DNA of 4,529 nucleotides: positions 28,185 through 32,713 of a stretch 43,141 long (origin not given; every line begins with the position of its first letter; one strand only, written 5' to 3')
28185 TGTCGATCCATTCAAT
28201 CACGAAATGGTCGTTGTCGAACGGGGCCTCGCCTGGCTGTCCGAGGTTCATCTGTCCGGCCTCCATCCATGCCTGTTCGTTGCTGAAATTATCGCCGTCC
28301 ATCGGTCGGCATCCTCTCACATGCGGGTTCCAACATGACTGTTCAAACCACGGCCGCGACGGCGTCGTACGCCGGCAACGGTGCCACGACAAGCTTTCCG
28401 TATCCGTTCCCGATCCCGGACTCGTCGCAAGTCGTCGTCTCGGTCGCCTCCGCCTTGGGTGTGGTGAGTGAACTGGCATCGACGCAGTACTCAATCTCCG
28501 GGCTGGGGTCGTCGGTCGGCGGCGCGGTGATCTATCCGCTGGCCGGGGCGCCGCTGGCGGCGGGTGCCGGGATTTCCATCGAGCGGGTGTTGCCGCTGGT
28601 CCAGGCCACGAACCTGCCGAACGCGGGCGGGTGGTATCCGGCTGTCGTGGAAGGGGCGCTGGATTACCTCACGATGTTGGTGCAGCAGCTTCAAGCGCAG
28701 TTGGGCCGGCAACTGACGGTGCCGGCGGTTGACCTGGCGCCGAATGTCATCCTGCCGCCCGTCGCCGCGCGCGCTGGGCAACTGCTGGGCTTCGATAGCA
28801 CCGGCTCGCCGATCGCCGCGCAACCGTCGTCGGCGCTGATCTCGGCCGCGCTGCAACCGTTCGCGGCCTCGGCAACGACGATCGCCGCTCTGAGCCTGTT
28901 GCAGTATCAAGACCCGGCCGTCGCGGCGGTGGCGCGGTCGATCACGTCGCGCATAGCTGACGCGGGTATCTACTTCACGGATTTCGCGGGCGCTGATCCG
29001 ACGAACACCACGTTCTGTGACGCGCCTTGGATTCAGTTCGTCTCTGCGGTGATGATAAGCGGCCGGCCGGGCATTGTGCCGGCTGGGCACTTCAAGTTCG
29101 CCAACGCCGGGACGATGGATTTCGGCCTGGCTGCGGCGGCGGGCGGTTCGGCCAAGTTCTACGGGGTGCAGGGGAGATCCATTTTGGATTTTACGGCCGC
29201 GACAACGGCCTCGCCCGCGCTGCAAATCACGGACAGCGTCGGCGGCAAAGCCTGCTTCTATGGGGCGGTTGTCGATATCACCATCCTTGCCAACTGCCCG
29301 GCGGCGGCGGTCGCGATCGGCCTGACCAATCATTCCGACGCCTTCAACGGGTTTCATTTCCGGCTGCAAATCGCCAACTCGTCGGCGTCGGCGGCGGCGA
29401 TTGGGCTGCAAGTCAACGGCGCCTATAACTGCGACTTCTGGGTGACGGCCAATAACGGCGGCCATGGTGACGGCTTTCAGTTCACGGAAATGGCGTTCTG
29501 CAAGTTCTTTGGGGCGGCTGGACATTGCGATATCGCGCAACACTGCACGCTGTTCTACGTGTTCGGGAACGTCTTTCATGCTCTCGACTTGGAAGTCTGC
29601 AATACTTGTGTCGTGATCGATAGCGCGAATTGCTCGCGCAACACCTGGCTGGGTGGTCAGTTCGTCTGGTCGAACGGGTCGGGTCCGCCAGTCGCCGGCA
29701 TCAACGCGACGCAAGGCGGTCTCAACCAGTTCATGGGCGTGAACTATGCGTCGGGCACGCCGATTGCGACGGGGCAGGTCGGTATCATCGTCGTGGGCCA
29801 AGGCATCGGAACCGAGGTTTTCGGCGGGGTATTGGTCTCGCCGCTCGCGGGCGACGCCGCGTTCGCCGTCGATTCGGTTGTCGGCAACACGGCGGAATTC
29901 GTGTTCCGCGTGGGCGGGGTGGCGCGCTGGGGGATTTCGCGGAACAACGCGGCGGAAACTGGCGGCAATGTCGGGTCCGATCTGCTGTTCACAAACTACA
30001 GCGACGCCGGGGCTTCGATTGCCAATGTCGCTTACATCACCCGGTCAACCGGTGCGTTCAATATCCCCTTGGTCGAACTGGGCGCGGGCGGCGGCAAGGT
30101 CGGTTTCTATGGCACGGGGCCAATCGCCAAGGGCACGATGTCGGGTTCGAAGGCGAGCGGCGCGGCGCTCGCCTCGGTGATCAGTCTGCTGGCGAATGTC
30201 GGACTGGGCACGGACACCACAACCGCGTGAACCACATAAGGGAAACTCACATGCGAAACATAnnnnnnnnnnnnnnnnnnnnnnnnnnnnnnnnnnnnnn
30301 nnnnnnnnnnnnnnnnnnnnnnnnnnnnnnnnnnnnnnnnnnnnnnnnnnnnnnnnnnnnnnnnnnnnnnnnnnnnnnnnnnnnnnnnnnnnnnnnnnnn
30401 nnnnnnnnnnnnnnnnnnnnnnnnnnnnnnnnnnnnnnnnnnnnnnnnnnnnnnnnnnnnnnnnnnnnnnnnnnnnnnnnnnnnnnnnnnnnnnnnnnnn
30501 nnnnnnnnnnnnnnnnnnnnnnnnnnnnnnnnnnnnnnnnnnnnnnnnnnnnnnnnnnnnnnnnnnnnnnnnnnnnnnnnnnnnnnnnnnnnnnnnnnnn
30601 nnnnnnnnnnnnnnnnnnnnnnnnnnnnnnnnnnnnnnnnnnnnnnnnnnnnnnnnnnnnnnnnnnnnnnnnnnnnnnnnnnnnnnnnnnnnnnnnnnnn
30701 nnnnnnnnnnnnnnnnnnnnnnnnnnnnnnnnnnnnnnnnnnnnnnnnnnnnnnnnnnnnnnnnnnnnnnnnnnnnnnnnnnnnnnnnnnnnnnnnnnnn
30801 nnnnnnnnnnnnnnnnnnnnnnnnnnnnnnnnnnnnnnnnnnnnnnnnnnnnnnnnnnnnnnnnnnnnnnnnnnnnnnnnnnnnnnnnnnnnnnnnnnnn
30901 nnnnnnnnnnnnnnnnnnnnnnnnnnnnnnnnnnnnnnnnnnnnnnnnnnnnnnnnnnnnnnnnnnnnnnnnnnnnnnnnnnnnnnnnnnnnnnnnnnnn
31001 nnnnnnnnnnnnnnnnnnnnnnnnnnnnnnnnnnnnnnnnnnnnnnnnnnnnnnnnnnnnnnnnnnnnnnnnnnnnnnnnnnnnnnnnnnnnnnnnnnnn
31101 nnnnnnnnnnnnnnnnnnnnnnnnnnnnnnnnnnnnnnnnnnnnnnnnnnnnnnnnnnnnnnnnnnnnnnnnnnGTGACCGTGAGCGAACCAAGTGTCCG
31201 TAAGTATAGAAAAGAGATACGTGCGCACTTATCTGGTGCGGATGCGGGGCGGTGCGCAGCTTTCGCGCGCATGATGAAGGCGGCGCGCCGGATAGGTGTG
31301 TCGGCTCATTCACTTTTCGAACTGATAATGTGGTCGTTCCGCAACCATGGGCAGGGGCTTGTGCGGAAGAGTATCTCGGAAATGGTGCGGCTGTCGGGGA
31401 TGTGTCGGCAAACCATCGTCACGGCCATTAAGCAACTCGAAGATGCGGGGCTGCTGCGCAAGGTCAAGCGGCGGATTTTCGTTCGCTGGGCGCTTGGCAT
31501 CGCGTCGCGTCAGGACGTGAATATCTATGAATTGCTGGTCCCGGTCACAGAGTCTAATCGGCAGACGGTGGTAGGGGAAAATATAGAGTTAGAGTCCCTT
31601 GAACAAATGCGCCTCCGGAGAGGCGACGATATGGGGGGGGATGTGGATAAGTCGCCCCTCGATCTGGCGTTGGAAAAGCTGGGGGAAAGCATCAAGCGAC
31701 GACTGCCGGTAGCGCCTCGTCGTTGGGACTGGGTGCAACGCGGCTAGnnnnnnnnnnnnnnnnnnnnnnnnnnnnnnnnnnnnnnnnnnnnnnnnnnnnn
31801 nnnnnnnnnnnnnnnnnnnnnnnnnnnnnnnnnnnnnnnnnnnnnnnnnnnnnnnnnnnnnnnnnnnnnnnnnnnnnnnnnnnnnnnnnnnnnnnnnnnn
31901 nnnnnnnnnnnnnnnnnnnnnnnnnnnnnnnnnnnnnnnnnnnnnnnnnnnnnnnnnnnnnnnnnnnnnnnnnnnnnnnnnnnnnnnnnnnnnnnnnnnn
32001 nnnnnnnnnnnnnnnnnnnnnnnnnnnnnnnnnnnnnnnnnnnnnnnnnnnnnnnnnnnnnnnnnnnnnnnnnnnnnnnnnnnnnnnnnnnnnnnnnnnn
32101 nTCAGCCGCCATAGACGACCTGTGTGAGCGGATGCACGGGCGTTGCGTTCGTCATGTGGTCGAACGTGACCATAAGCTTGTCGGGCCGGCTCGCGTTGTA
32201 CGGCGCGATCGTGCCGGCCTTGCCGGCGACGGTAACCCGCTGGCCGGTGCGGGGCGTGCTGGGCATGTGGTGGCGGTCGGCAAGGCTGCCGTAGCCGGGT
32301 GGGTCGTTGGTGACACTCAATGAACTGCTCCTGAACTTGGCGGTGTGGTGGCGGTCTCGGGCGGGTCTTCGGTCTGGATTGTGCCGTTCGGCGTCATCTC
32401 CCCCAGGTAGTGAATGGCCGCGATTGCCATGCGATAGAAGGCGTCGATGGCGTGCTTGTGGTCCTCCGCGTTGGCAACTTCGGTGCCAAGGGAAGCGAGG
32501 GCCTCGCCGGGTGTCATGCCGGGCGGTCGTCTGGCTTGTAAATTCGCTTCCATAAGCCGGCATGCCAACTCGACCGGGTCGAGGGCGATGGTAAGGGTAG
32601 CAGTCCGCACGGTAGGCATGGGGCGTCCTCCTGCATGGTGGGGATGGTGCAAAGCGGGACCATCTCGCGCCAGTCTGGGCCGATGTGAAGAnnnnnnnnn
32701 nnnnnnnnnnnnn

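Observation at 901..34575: Exact 10-mer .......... (mostly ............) present seven times on both strands, mainly at gene junctions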

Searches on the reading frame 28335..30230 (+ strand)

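Call 9: search_protein_families(library=phrogs, proteins=[window:28335-30230:+], max_evalue=0.001)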
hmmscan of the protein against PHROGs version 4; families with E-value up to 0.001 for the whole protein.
window:28335-30230:+ (631 aa): 15 families
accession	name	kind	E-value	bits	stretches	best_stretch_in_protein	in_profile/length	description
phrog_1640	-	tail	6.6e-39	135.6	1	1-128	1-126/765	tail protein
phrog_13893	-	tail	8.4e-33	114.6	1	1-131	1-129/648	tail protein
phrog_30017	-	unknown function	2.2e-23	83.2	1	1-130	1-127/1025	-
phrog_32960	-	unknown function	3.3e-23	82.9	1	1-123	1-121/762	-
phrog_36601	-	tail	9.1e-21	74.8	1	1-131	15-143/1084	tail fiber protein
phrog_5662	-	tail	9.8e-21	74.7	1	1-130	1-128/729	tail fiber protein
phrog_38237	-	unknown function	1.2e-20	74.4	1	1-130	1-128/697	-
phrog_1171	-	tail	1.5e-20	74.2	1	1-131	1-132/954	tail spike protein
phrog_8649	-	unknown function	1.7e-19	70.9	1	1-127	1-125/743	-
phrog_17220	-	unknown function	6.9e-18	65.3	1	1-121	1-119/868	-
phrog_5510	-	tail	5.5e-17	62.4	1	1-122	1-120/789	tail fiber protein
phrog_6518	-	tail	3.7e-16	59.4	1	9-123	6-115/793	tail fiber protein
phrog_28871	-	unknown function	1.7e-13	50.3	1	3-130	3-121/946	-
phrog_4013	-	unknown function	2.2e-11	44.1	1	408-578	217-384/659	-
phrog_29706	-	tail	8.2e-08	31.8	1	522-613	548-631/657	tail spike protein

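Call 13: search_protein_families(library=pfam, proteins=[window:28335-30230:+], max_evalue=0.01)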
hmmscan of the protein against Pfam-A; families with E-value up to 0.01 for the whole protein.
window:28335-30230:+ (631 aa): 0 families

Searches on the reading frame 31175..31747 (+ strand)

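Call 29: search_protein_families(library=phrogs, proteins=[window:31175-31747:+], max_evalue=0.01)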
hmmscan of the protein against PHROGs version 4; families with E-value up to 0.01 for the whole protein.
window:31175-31747:+ (190 aa): 6 families
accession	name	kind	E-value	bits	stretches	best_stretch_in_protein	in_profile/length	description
phrog_270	-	DNA, RNA and nucleotide metabolism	2.3e-05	24.9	1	41-104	44-107/383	replication initiation protein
phrog_678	-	DNA, RNA and nucleotide metabolism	8.3e-05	23.3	1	14-102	42-123/346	replication initiation O-like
phrog_186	-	DNA, RNA and nucleotide metabolism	0.0015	19.2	1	52-111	50-103/308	DnaD-like helicase loader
phrog_391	-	DNA, RNA and nucleotide metabolism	0.0016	19.2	1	50-130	26-98/298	replication initiation O-like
phrog_8102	-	DNA, RNA and nucleotide metabolism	0.0032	17.6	1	52-100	46-94/337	replication initiation protein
phrog_345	-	DNA, RNA and nucleotide metabolism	0.0099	16.6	0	33-111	36-115/297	replication initiation O-like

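Call 46: search_protein_families(library=pfam, proteins=[window:31175-31747:+], max_evalue=0.1)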
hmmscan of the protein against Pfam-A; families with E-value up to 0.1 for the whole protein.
window:31175-31747:+ (190 aa): 7 families
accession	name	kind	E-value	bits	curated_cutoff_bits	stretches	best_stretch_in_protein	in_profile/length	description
PF13730.12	HTH_36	-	8e-05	22.8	25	1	50-94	12-55/55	Helix-turn-helix domain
PF13551.12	HTH_29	-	0.00099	19.6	28.1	1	63-99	13-48/64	Winged helix-turn helix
PF13545.12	HTH_Crp_2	-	0.0024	18.3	27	1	66-103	24-61/70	Crp-like helix-turn-helix domain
PF12802.13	MarR_2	-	0.0026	18.3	27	1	65-97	21-53/61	MarR family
PF01047.28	MarR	-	0.0088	16.4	24.6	1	66-98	19-51/59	MarR family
PF13518.12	HTH_28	-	0.056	14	25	1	65-100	13-50/52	Helix-turn-helix domain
PF24975.1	UBA_Rad5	-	0.075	13.6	27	0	130-153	5-28/40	Fungal Rad5 UBA-like domain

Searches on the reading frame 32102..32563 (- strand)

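Call 29: search_protein_families(library=phrogs, proteins=[window:32102-32563:-], max_evalue=0.01)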
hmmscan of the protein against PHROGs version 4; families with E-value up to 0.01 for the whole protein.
window:32102-32563:- (153 aa): 1 family
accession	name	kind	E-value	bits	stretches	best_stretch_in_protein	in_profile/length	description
phrog_2730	-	unknown function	0.0039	18.3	1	104-152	16-63/157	-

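Call 46: search_protein_families(library=pfam, proteins=[window:32102-32563:-], max_evalue=0.1)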
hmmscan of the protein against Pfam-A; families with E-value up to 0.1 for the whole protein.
window:32102-32563:- (153 aa): 0 families
